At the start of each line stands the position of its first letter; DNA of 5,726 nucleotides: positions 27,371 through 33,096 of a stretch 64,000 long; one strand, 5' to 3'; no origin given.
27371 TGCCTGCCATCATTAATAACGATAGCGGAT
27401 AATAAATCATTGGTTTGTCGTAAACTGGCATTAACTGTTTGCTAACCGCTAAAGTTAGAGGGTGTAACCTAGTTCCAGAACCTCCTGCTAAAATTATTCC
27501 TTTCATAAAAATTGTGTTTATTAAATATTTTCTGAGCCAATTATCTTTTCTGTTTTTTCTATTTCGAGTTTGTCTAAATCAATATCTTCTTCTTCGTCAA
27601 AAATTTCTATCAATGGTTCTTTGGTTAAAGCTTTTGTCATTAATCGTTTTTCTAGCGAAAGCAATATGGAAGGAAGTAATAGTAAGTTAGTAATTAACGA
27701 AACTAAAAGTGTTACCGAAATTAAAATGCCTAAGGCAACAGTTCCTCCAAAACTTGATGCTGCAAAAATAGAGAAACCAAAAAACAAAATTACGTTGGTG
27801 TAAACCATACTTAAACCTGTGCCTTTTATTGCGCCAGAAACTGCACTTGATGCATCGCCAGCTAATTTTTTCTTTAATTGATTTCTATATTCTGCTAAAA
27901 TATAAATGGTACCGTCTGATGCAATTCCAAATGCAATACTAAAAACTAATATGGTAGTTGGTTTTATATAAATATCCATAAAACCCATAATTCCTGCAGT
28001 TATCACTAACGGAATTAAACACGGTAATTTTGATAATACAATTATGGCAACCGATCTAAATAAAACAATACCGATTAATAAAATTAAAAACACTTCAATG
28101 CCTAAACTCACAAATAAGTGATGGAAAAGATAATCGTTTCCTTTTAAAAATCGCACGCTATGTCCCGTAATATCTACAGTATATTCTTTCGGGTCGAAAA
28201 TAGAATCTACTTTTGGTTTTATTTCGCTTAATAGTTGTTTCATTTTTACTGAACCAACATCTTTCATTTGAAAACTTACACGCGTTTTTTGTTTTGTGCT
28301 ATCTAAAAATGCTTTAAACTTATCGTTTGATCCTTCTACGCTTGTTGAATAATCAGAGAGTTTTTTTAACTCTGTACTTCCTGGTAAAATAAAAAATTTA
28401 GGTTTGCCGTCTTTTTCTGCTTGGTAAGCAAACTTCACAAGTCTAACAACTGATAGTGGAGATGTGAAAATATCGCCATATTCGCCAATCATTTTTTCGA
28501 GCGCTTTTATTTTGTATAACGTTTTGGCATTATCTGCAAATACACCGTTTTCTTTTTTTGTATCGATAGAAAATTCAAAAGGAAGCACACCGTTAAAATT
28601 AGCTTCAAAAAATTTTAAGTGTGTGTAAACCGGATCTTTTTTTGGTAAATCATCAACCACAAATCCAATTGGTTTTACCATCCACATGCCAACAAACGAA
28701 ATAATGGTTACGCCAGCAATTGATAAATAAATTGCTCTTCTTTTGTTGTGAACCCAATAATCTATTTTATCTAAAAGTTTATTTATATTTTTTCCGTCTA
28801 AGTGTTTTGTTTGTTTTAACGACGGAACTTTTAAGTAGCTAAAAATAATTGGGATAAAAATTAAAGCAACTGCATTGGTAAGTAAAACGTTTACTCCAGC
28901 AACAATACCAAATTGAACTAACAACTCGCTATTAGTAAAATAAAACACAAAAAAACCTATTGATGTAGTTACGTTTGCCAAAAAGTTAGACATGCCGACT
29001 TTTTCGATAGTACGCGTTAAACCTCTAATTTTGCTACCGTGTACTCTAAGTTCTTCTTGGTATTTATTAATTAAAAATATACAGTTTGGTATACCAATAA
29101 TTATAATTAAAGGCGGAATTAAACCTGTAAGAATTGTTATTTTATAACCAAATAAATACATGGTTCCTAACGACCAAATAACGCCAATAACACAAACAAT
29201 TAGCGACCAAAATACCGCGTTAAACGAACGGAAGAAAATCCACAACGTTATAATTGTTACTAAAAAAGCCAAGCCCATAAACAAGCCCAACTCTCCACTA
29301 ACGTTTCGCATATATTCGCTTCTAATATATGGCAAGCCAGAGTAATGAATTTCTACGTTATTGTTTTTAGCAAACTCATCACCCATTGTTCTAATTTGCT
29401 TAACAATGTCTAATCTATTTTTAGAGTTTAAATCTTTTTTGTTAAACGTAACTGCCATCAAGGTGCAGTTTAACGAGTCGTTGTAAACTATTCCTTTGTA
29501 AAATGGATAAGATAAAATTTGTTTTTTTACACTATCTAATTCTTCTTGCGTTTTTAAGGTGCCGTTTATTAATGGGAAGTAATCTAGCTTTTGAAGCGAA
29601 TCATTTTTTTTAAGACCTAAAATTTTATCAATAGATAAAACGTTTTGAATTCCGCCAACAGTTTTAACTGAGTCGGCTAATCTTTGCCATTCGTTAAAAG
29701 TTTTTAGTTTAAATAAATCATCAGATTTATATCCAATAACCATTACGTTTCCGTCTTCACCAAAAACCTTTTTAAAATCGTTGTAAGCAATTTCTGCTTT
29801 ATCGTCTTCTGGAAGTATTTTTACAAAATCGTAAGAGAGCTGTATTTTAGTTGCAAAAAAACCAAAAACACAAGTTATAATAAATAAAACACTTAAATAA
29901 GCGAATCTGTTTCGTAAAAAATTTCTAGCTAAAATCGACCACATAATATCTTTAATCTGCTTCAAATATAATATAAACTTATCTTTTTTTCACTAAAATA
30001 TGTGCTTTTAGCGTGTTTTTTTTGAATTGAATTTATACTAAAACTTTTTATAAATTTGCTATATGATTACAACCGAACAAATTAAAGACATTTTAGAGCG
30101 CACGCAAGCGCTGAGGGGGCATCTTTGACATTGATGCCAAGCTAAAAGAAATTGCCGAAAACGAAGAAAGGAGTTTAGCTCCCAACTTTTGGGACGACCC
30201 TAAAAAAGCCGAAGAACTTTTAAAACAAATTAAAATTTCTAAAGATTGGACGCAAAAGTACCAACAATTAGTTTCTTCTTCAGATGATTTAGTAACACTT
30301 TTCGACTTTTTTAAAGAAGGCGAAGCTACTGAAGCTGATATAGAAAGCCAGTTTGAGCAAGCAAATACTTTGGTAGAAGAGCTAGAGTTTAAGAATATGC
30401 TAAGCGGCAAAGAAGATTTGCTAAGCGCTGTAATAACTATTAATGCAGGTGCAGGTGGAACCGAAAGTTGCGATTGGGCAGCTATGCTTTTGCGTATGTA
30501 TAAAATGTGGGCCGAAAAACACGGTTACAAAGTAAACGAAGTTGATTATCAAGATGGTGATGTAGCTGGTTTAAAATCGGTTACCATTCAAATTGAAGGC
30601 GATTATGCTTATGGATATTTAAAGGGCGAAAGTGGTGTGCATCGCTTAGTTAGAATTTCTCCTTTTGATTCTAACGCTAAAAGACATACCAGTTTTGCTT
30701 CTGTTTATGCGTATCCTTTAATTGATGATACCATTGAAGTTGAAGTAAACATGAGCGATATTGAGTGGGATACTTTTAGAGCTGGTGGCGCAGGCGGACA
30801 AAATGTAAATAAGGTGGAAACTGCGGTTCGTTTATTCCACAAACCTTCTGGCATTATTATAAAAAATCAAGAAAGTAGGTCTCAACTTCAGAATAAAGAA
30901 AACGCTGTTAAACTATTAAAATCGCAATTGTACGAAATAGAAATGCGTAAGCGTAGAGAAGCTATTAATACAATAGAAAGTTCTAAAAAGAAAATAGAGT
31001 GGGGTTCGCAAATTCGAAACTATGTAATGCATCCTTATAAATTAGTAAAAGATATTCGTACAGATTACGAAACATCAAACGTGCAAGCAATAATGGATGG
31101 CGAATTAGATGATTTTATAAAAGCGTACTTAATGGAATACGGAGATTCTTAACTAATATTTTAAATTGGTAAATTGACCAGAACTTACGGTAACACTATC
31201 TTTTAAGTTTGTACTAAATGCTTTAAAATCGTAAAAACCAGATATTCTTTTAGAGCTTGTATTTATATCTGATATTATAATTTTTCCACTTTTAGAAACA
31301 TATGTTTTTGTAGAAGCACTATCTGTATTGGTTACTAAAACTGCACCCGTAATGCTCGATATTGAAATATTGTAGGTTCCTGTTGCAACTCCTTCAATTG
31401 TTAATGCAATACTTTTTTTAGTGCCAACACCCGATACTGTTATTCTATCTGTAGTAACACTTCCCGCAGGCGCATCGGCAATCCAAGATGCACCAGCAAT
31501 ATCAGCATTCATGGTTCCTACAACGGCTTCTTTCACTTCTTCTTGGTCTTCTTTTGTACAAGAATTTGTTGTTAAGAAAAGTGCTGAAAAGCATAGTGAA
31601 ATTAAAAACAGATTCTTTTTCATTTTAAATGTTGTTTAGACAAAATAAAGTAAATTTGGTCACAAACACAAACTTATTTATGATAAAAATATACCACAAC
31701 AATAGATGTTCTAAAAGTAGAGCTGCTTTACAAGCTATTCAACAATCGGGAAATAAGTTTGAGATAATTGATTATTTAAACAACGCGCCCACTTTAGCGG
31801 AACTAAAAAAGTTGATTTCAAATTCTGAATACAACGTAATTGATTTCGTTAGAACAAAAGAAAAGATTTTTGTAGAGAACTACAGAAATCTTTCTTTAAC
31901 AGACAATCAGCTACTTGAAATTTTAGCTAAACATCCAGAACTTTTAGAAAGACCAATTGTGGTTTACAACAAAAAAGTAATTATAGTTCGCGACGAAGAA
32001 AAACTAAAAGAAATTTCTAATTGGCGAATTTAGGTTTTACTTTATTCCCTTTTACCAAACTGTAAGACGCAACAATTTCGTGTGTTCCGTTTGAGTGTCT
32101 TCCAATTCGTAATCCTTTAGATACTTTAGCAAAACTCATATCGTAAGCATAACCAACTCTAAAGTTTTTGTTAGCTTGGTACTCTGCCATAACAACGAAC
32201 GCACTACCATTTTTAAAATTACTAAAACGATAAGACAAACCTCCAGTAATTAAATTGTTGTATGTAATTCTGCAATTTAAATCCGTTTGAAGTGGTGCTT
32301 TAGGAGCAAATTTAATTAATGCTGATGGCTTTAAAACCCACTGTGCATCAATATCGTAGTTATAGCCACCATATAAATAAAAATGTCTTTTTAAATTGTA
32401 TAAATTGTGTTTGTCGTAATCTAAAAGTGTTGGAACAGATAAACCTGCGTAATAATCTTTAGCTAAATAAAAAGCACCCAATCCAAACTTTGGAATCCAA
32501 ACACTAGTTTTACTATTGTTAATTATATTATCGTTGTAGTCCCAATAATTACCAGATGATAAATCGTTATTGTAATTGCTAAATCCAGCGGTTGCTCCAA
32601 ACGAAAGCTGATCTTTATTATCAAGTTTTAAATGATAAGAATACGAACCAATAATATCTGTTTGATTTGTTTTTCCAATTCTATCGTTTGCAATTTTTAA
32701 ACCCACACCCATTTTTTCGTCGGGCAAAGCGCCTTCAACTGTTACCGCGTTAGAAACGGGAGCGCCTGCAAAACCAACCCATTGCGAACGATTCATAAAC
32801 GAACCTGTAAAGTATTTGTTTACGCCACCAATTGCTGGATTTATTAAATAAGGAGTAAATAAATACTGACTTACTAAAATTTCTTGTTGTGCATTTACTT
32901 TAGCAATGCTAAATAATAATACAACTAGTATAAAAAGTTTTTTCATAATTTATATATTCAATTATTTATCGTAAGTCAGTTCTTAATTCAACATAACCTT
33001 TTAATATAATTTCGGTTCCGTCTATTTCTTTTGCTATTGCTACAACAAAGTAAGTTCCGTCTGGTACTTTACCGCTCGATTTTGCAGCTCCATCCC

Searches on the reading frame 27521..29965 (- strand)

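Call 10: search_protein_families(library=pfam, proteins=[window:27521-29965:-], max_evalue=0.001)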
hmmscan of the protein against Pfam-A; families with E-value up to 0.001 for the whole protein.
window:27521-29965:- (814 aa): 4 families
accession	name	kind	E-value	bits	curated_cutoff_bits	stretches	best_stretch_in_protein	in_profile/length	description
PF03176.21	MMPL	-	8.3e-32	110.9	20.5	2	178-378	97-302/333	MMPL family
PF12349.14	Sterol-sensing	-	8.1e-09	36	22.3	1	252-372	10-130/153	Sterol-sensing domain of SREBP cleavage-activation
PF02460.24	Patched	-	4.6e-06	26.9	23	1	241-371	22-150/156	Patched SSD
PF00873.25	ACR_tran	-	0.0005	18.3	28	0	177-402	285-513/1021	AcrB/AcrD/AcrF family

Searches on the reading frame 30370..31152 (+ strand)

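Call 10: search_protein_families(library=pfam, proteins=[window:30370-31152:+], max_evalue=0.001)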
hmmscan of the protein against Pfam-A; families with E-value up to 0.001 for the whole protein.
window:30370-31152:+ (260 aa): 2 families
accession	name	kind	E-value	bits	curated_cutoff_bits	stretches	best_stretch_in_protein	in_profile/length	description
PF03462.23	PCRF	-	2.1e-45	155.3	24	1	3-112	81-194/194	PCRF domain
PF00472.26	RF-1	-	8.4e-39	132.6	35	1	121-230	2-116/116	RF-1 domain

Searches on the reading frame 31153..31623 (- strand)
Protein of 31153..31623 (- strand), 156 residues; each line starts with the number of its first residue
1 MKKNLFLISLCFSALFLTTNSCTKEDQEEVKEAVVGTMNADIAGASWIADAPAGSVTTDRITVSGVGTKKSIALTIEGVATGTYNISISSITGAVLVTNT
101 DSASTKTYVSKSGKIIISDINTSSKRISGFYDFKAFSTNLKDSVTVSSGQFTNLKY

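Call 10: search_protein_families(library=pfam, proteins=[window:31153-31623:-], max_evalue=0.001)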
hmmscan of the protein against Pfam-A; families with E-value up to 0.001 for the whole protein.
window:31153-31623:- (156 aa): 1 family
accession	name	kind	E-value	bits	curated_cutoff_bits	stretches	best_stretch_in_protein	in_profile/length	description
PF19765.4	DUF6252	-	5.2e-15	56.2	27.2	1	37-153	4-122/124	Family of unknown function (DUF6252)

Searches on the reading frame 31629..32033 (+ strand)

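Call 10: search_protein_families(library=pfam, proteins=[window:31629-32033:+], max_evalue=0.001)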
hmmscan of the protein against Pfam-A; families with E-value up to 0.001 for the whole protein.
window:31629-32033:+ (134 aa): 1 family
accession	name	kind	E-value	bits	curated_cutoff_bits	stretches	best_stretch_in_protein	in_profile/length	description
PF03960.21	ArsC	-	1.8e-14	54.2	24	1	22-128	1-78/79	ArsC family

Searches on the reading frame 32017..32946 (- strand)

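Call 10: search_protein_families(library=pfam, proteins=[window:32017-32946:-], max_evalue=0.001)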
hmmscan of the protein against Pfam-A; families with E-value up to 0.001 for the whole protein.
window:32017-32946:- (309 aa): 1 family
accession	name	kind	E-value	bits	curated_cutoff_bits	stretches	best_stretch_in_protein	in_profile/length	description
PF11751.14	PorP_SprF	-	7.7e-66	222.8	22.3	1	18-295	2-273/273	Type IX secretion system membrane protein PorP/SprF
